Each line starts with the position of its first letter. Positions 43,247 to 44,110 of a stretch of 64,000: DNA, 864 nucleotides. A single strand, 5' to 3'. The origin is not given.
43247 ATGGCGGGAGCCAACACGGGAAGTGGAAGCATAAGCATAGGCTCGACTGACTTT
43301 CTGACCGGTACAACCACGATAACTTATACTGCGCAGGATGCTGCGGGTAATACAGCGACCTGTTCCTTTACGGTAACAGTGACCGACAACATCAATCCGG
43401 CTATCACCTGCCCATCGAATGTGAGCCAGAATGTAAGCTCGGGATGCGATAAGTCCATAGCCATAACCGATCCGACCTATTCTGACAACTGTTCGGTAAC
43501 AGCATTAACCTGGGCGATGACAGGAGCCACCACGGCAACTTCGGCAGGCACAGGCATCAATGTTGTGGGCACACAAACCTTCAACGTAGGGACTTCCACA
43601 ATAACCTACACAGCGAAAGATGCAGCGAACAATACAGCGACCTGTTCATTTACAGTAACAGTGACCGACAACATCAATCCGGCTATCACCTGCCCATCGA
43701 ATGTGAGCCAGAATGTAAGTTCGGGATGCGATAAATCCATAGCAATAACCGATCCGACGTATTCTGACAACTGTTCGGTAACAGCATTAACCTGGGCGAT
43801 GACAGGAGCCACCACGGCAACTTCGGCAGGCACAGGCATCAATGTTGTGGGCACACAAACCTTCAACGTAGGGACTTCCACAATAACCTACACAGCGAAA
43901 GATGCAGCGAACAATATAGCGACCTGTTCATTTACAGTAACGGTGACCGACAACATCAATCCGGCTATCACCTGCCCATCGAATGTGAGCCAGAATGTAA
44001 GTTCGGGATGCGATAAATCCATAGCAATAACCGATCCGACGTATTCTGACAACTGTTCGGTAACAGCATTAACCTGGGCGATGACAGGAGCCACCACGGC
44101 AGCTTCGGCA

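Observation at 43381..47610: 15 x 282-bp HYR array whose copy differences are mostly synonymous in the + frame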

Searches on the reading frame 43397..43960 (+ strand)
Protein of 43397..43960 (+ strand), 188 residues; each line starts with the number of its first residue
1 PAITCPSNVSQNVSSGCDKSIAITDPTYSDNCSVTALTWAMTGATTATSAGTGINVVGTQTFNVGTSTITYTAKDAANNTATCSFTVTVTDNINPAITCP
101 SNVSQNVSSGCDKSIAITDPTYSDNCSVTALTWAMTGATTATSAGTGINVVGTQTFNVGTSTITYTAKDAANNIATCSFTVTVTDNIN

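Call 47: search_protein_families(library=ncbifam, proteins=[window:43397-43960:+], max_evalue=0.001)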
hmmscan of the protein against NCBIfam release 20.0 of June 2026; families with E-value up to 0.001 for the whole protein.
window:43397-43960:+ (188 aa): 2 families
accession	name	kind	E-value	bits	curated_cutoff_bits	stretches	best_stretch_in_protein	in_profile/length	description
NF047446.1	barrel_OmpL47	domain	0.00078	19.8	40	0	63-87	41-66/68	OmpL47-type beta-barrel domain-containing protein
TIGR00749.1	glk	equivalog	0.0008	18.8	225.45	0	106-142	50-86/315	glucokinase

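Call 49: search_solved_structures(query=window:43397-43960:+, max_evalue=1)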
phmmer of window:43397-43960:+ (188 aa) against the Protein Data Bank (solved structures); distinct sequences matched with E-value up to 1: 4.
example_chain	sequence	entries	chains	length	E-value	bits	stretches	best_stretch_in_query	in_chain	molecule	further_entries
4m03_A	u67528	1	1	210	3.5e-05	27.1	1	29-186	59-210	Serine-rich adhesin for platelets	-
4m00_A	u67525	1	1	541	0.00025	24.3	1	28-186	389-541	Serine-rich adhesin for platelets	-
6meq_A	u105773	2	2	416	0.15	15.3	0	56-114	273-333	Protocadherin gamma-B3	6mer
5k8r_A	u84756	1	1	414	0.16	15.2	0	56-114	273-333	Protocadherin gamma-B3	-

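Call 51: predict_structure(alignment_id=A1)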
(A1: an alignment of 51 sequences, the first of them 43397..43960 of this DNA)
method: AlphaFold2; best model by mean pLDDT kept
length: 188 residues; sequences in the alignment: 51
mean_pLDDT: 97.7   pTM: 0.82
mean pLDDT of the five models: 97.7, 97.8, 97.6, 97.5, 97.3
residues with pLDDT >= 90: 187; 70-90: 1; 50-70: 0; < 50: 0
segments of 3 or more residues with pLDDT < 50: none
pLDDT, mean of each block of 10 residues (from residue 1): 98 96 98 97 98 98 98 98 99 98 97 98 97 99 98 98 98 98 96
secondary structure, 60 per line:
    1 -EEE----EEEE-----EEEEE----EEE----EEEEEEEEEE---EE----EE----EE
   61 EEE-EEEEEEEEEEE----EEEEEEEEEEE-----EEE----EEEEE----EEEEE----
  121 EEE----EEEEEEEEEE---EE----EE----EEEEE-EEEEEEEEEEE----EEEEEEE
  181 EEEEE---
elements in order: E2-4 E9-12 E18-22 E27-29 E34-43 E59-63 E65-75 E80-90 E96-98 E103-107 E112-116 E121-123 E128-137 E153-157 E159-169 E174-185
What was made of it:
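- On HYR domain (Pfam PF02494): AlphaFold2 model of two units: pLDDT 97.7, about eight strands per unit, no helices (call 51).
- On Periscope Protein class: Confident domain model (call 51). A pTM of 0.82 for a two-domain model suggests a defined inter-domain arrangement (call 51), but model coordinates were not available for measurement.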

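Call 53: fold_search(model_id=the predicted structure, library=pdb)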
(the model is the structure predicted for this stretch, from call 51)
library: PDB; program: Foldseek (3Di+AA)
matches with E <= 10: 1355; with E <= 0.001: 194
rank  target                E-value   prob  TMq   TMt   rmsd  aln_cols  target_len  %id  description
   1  4m03                  1.7e-07  1.00  0.44  0.48   7.9       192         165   24  C-terminal fragment(residues 576-751) of binding region of SraP (released 2014-06-18)
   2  4m00_A                3.3e-07  1.00  0.53  0.24   6.9       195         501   28  Crystal structure of the ligand binding region of staphylococcal adhesion SraP (released 2014-06-18)
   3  9fly_A                7.0e-06  1.00  0.32  0.12   8.8       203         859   19  CryoEM structure of the base (4151-5009) in the grappling hook protein A (GhpA) in the bacterium Aureispira sp. CCB-QB (released 2024-10-16)
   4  6u7n_A                7.4e-06  1.00  0.34  0.28   7.9       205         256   16  Crystal structure of neurotrimin (NTM) (released 2020-08-12)
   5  3pdd                  7.8e-06  1.00  0.38  0.38  11.1       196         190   15  Structures of Clostridium thermocellum CbhA fibronectin(III)-like modules (released 2011-11-23)
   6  6xi1_BBB              1.1e-05  1.00  0.45  0.25   7.6       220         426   16  Crystal structure of tetra-tandem repeat in extending RTX adhesin from Aeromonas hydrophila (released 2020-10-14)
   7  6xi1_AAA              1.6e-05  1.00  0.45  0.25   7.6       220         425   16  Crystal structure of tetra-tandem repeat in extending RTX adhesin from Aeromonas hydrophila (released 2020-10-14)
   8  5v5x_B                1.7e-05  1.00  0.34  0.21   9.0       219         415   15  Protocadherin gammaB7 EC3-6 cis-dimer structure (released 2017-11-01)
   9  9fls_A                1.8e-05  1.00  0.29  0.19  10.6       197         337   19  CryoEM structure of the fragment-3 (2061-2397) in the grappling hook protein A (GhpA) in the bacterium Aureispira sp.  (released 2024-10-16)
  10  2v5t                  2.1e-05  1.00  0.37  0.38   8.5       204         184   13  Crystal structure of NCAM2 Ig2-3 (released 2008-07-29)
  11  4zpm_B                2.2e-05  1.00  0.35  0.24   9.9       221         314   13  Crystal Structure of Protocadherin Alpha C2 EC1-3 (released 2015-10-28)
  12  6ztb                  2.3e-05  1.00  0.35  0.32  10.2       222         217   14  Crystal Structure of human P-Cadherin EC1_EC2 (released 2021-05-05)
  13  4zpm_A                2.3e-05  1.00  0.32  0.22  10.4       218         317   13  Crystal Structure of Protocadherin Alpha C2 EC1-3 (released 2015-10-28)
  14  4zmw_A                3.0e-05  1.00  0.37  0.34   9.4       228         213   13  Crystal structure of human P-cadherin (enc-X-dimer) (released 2016-09-07)
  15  5co1_A                3.0e-05  1.00  0.35  0.33   9.4       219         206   18  Crystal Structure of Zebrafish Protocadherin-19 EC3-4 (released 2016-11-02)
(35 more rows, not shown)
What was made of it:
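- On HYR domain (Pfam PF02494): Foldseek matches are Ig/cadherin-like tandem modules (call 53).
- Closest known: SraP cadherin-like modules of Staphylococcus aureus. Same: The best sequence and fold match among solved structures: a tandem beta-sandwich module pair in an adhesin (calls 49, 53).
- The best PDB matches are tandem adhesin modules: SraP cadherin-like modules, Aureispira GhpA, an RTX adhesin extender and cadherins (calls 51, 53).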
